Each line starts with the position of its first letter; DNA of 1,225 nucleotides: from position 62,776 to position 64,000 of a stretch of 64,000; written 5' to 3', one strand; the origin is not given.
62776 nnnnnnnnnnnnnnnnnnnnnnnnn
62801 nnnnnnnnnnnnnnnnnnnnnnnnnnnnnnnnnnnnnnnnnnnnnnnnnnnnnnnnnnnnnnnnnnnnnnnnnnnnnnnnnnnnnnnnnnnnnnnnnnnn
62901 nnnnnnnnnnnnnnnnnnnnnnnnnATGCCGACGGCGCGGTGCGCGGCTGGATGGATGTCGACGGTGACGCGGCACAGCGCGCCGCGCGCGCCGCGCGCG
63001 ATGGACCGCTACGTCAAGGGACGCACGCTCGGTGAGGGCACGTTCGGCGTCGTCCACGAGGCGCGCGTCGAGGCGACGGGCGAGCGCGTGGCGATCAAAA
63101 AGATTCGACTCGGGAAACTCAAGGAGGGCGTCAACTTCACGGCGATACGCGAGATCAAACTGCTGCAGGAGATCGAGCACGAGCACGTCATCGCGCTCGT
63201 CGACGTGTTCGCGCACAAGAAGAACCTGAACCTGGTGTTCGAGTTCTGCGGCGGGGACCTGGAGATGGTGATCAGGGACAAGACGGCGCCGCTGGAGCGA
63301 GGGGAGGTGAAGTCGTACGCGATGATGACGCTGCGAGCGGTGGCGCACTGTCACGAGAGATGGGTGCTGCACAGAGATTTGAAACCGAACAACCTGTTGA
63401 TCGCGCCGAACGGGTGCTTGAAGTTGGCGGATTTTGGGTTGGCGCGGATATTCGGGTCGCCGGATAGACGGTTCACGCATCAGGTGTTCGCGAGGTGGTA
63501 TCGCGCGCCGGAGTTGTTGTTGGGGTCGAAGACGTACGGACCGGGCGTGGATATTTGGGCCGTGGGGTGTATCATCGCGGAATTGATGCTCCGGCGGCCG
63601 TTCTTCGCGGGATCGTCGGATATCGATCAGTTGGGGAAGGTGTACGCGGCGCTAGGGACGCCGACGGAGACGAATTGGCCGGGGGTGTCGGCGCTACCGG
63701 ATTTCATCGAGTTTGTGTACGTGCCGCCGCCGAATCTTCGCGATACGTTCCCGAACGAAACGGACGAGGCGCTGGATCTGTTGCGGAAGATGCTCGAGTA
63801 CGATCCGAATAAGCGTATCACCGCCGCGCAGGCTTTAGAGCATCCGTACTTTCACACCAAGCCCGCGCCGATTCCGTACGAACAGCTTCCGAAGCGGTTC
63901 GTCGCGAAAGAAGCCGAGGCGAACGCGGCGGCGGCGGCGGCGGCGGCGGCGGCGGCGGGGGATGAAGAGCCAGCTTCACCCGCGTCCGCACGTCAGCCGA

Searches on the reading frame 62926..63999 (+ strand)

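Call 46: search_protein_families(library=pfam, proteins=[window:62926-63999:+], max_evalue=0.001)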
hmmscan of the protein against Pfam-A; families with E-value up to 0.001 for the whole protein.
window:62926-63999:+ (358 aa): 4 families
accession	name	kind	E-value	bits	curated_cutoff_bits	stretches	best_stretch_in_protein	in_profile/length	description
PF00069.31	Pkinase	-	4.7e-71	239.7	31.7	1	29-309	1-263/263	Protein kinase domain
PF07714.23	PK_Tyr_Ser-Thr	-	7.2e-31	107.9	23.1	1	32-222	4-199/258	Protein tyrosine and serine/threonine kinase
PF03109.22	ABC1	-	0.0002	21.1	22.9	0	142-187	183-228/244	ABC1 atypical kinase-like domain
PF14531.12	Kinase-like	-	0.00038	20.2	25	0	127-172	143-191/289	Kinase-like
